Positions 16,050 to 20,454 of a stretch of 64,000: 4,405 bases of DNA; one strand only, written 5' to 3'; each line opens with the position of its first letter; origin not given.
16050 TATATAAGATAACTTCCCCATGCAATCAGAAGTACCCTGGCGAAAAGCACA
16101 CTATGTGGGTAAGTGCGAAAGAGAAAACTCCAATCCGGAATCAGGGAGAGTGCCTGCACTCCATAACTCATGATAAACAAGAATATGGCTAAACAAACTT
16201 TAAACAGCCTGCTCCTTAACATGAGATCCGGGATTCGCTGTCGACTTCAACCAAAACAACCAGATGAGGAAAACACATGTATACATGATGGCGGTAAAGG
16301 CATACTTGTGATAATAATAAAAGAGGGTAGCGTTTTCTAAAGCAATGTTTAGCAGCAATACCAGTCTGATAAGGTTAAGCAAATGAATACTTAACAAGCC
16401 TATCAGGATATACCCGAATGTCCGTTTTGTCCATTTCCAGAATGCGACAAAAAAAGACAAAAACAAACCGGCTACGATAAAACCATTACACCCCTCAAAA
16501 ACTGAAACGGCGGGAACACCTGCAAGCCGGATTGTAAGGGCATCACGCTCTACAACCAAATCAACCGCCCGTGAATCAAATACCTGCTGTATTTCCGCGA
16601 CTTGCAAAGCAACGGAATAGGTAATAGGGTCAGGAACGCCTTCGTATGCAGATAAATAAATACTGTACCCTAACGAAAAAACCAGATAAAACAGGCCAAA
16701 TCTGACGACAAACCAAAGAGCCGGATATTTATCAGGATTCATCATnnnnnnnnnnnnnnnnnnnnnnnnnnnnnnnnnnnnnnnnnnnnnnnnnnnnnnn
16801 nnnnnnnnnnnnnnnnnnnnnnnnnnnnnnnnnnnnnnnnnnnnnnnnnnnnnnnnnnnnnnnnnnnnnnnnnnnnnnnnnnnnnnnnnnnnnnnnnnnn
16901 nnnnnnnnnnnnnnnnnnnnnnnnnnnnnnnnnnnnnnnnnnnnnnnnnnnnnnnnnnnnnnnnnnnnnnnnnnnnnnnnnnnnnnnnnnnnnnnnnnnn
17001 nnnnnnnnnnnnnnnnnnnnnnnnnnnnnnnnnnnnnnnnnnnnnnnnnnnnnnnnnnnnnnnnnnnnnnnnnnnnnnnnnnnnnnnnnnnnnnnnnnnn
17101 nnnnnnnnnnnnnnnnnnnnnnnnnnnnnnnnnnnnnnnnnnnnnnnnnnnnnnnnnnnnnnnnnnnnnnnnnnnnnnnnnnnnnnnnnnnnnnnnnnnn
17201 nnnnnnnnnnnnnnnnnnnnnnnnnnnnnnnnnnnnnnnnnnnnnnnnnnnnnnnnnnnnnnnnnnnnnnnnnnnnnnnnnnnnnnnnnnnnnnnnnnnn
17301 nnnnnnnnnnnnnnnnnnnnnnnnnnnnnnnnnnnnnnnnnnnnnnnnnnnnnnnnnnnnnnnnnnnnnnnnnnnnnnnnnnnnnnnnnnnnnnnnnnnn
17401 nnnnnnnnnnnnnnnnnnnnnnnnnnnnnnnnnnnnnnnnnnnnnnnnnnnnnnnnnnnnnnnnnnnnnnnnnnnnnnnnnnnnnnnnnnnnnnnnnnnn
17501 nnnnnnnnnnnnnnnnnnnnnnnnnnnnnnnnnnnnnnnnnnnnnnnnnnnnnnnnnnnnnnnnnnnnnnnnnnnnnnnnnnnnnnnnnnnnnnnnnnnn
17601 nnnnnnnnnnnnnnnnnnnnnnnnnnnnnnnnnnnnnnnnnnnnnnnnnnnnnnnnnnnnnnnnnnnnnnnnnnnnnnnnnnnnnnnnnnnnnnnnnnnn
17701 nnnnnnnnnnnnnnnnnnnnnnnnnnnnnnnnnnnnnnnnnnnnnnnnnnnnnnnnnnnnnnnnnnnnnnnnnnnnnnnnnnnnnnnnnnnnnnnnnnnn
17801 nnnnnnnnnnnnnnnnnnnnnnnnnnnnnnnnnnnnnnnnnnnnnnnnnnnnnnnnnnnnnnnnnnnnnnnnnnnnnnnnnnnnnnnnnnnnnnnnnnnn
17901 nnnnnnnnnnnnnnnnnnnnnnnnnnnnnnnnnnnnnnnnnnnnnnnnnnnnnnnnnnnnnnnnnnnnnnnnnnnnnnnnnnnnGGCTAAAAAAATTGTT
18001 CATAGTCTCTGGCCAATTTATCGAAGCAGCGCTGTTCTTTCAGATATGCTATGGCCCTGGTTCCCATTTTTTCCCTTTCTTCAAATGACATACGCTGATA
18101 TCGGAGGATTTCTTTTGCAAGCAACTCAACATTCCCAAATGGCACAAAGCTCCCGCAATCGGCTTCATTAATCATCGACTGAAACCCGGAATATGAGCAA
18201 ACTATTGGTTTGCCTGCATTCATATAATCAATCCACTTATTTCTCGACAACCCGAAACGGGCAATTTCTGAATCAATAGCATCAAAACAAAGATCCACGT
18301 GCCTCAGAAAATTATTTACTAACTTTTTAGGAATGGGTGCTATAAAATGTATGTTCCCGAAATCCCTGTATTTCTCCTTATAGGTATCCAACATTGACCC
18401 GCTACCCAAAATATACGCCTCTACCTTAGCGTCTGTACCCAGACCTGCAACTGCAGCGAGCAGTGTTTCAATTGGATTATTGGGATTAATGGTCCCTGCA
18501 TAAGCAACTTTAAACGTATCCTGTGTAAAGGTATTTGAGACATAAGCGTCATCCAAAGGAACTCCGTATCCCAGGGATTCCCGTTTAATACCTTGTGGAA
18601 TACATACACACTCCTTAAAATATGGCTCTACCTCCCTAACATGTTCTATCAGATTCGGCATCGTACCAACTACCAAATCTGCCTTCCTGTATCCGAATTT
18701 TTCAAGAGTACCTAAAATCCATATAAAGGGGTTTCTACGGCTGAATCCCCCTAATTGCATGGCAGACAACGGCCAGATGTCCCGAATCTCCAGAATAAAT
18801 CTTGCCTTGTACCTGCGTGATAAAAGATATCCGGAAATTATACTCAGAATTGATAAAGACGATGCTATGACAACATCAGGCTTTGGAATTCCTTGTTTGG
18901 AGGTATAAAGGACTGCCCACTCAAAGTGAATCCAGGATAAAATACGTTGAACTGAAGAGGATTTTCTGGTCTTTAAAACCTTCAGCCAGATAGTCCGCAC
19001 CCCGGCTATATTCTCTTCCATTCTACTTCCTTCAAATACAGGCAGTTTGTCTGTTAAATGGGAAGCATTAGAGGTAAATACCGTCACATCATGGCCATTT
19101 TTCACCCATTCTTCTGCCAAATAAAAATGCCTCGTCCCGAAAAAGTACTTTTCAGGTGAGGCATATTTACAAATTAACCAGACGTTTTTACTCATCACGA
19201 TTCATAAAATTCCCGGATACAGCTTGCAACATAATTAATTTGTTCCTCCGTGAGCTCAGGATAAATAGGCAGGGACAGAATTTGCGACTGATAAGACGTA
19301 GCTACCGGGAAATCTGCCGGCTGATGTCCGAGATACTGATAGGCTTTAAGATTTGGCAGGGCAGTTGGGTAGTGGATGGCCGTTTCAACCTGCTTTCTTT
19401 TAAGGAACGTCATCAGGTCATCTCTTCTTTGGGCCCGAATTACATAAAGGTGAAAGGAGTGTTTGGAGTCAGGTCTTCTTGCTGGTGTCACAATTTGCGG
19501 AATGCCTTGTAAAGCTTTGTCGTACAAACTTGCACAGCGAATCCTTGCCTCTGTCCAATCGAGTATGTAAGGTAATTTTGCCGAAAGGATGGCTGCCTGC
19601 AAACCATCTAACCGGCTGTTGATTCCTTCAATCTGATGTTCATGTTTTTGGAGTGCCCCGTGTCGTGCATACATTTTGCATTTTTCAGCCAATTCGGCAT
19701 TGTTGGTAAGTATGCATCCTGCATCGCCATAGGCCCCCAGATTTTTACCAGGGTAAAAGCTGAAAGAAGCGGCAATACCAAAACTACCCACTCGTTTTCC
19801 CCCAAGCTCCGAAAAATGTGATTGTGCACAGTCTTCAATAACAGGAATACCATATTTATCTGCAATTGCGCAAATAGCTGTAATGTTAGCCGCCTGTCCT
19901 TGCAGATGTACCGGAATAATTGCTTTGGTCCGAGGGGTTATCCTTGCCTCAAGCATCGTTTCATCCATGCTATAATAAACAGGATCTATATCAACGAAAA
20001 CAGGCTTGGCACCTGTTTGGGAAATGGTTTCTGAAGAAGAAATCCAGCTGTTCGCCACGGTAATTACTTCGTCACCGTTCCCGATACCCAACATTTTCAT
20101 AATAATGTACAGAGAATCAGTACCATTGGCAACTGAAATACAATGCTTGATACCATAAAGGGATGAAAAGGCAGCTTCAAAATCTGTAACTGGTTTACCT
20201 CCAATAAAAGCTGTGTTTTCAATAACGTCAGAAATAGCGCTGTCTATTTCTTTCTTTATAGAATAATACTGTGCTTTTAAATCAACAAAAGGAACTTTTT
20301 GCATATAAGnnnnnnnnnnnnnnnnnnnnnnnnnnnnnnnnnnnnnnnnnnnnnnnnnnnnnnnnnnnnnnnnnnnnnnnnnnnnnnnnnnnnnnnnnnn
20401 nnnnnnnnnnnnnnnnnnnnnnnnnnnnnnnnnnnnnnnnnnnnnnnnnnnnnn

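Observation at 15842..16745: Putative XrtF exosortase and its small partner embedded inside a Pgl-like amino-sugar module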

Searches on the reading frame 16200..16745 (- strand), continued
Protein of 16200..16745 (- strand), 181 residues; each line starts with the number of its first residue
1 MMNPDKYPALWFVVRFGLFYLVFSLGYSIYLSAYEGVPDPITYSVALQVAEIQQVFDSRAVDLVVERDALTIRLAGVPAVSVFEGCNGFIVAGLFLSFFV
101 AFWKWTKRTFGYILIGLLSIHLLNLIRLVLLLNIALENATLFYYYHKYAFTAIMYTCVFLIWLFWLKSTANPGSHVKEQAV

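Call 70: find_encoding_contigs(protein=P0034, flank=8000, max_places=3)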
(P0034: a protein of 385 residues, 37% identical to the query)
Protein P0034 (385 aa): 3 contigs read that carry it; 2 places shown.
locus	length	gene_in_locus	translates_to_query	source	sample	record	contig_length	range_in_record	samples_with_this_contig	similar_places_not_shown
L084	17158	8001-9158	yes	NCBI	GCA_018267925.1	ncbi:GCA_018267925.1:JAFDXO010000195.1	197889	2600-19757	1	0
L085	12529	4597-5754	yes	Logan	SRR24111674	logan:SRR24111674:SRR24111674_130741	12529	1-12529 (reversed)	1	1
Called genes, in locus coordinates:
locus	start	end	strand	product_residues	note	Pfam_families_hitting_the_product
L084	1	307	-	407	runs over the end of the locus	PF13439:Glyco_transf_4, PF00534:Glycos_transf_1, PF13692:Glyco_trans_1_4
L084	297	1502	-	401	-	PF13439:Glyco_transf_4, PF13579:Glyco_trans_4_4 (weak), PF00534:Glycos_transf_1, PF13692:Glyco_trans_1_4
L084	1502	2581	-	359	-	PF02350:Epimerase_2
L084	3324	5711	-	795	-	-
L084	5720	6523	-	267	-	PF02563:Poly_export, PF10531:SLBB (weak), PF22461:SLBB_2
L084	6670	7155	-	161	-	PF02357:NusG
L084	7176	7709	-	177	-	-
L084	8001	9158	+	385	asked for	PF02397:Bac_transf, PF09721:Exosortase_EpsH (weak)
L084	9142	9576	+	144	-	-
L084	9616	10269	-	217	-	PF02075:RuvC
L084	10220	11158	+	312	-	PF03706:LPG_synthase_TM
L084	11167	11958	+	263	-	PF11306:DUF3108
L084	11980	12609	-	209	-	PF18347:DUF5606 (weak), PF21186:DUF6852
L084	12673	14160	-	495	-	-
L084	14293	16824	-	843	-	PF02861:Clp_N, PF00004:AAA, PF17871:AAA_lid_9, PF00158:Sigma54_activat, PF00004:AAA, PF07724:AAA_2, PF07728:AAA_5, PF10431:ClpB_D2-small, +8 more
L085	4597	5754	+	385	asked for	PF02397:Bac_transf, PF09721:Exosortase_EpsH (weak)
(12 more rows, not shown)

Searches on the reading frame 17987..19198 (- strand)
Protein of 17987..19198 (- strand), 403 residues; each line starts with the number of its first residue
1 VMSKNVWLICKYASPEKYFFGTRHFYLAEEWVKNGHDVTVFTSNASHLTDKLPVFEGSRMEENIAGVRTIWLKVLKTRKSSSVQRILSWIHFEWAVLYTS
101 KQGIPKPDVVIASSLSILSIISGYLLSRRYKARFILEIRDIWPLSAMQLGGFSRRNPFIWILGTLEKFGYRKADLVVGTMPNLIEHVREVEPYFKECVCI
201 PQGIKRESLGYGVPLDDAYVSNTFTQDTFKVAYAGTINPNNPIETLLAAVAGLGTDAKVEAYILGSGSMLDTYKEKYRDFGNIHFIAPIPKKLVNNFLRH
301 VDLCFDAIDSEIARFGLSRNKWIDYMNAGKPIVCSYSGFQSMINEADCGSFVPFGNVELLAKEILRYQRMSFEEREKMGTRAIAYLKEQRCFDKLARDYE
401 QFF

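Call 3: search_protein_families(library=ncbifam, proteins=[window:17987-19198:-], max_evalue=0.01)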
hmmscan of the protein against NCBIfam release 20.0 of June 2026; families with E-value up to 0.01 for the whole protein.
window:17987-19198:- (403 aa): 3 families
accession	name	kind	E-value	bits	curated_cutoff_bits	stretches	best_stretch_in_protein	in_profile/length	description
NF007640.0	PRK10307.1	subfamily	3.9e-12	45.8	276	1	15-389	12-390/411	WcaI family glycosyltransferase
TIGR04063.1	stp3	hypoth_equivalog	1.6e-11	43.7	442.05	1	105-402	91-391/397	TIGR04063 family PEP-CTERM/XrtA system glycosyltransferase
TIGR03088.1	stp2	hypoth_equivalog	0.0018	17.4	409.05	1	262-403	233-370/374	TIGR03088 family PEP-CTERM/XrtA system glycosyltransferase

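Call 4: search_protein_families(library=pfam, proteins=[window:17987-19198:-], max_evalue=0.01)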
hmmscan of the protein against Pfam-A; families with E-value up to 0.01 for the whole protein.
window:17987-19198:- (403 aa): 4 families
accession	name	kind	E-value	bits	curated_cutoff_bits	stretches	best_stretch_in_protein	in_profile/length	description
PF13579.12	Glyco_trans_4_4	-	6.3e-11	43.3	29.7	1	26-201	9-156/158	Glycosyl transferase 4-like domain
PF13692.12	Glyco_trans_1_4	-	2.6e-10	41.2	27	1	230-366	3-138/142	Glycosyl transferases group 1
PF00534.26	Glycos_transf_1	-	2e-09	37.6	26.4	1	224-382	11-169/172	Glycosyl transferases group 1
PF13439.12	Glyco_transf_4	-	7.9e-07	29.7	28.5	1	26-205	10-167/170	Glycosyltransferase Family 4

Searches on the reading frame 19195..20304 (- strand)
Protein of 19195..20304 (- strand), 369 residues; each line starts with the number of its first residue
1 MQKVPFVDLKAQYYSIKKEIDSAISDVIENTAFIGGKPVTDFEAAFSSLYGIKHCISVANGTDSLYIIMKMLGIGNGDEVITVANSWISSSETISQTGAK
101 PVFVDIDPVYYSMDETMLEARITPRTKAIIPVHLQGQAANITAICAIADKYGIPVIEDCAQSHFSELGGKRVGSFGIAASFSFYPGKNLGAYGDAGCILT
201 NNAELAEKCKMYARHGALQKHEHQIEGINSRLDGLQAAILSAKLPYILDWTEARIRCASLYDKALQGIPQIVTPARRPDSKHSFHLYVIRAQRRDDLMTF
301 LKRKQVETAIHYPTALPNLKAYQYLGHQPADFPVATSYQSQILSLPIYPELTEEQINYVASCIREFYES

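Call 3: search_protein_families(library=ncbifam, proteins=[window:19195-20304:-], max_evalue=0.01)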
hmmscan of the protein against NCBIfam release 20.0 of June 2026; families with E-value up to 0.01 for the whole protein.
window:19195-20304:- (369 aa): 25 families
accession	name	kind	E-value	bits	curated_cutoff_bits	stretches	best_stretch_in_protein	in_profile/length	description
TIGR03588.1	PseC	equivalog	4.4e-69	233.2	423.5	1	19-365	12-378/380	UDP-4-amino-4,6-dideoxy-N-acetyl-beta-L-altrosamine transaminase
NF008658.2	PRK11658.1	equivalog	6.2e-57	192.9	631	1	17-367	13-377/379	UDP-4-amino-4-deoxy-L-arabinose aminotransferase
NF008687.0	PRK11706.1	equivalog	2.1e-56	191.3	375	1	17-367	11-374/375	dTDP-4-amino-4,6-dideoxygalactose transaminase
TIGR04181.1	NHT_00031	hypoth_equivalog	3.2e-50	171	420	1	22-346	14-357/359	LegC family aminotransferase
TIGR04427.1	PLP_DesI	equivalog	5.1e-46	157.5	650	1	35-364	50-380/390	dTDP-4-dehydro-6-deoxyglucose aminotransferase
TIGR02379.1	ECA_wecE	subfamily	3.9e-44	150.9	434.85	1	26-367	19-375/376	dTDP-4-amino-4,6-dideoxy-D-glucose transaminase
NF011936.0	PRK15407.1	equivalog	5.3e-38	130.8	423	2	21-209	50-244/440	lipopolysaccharide biosynthesis protein RfbH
NF004770.0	PRK06108.1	subfamily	3.8e-07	29.3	422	1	46-130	90-175/396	pyridoxal phosphate-dependent aminotransferase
NF041091.1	asp_aminotase_Arch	equivalog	2.4e-06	26.7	550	1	56-156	90-197/376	aspartate aminotransferase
NF006488.0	PRK08912.1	equivalog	4.2e-06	25.9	498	1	73-130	107-164/387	aminotransferase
NF006569.0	PRK09082.1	subfamily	5.4e-06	25.8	420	1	50-130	88-168/386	methionine aminotransferase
NF005816.0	PRK07682.1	equivalog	5.8e-05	21.9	620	1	58-158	95-202/390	aminotransferase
NF005817.0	PRK07683.1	equivalog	6.5e-05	21.8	575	1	61-130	98-166/387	aminotransferase A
NF004769.0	PRK06107.1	equivalog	6.8e-05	21.8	617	1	54-130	94-171/402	aspartate transaminase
NF009079.0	PRK12414.1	subfamily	0.00012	21.2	481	1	56-131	94-168/384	methionine aminotransferase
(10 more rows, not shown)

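Call 4: search_protein_families(library=pfam, proteins=[window:19195-20304:-], max_evalue=0.01)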
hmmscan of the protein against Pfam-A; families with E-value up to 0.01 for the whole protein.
window:19195-20304:- (369 aa): 5 families
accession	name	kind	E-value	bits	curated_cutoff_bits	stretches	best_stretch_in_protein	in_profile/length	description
PF01041.23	DegT_DnrJ_EryC1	-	5.4e-111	371.7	19.8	1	16-363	3-359/360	DegT/DnrJ/EryC1/StrS aminotransferase family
PF01276.26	OKR_DC_1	-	0.0001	21.6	27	1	46-163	75-208/417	Orn/Lys/Arg decarboxylase, major domain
PF00155.27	Aminotran_1_2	-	0.0008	19.1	19.7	1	39-218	44-250/361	Aminotransferase class I and II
PF01212.27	Beta_elim_lyase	-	0.0044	16.8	27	0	37-160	32-170/288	Beta-eliminating lyase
PF00266.25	Aminotran_5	-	0.007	15.8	21.5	0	55-163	64-180/371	Aminotransferase class-V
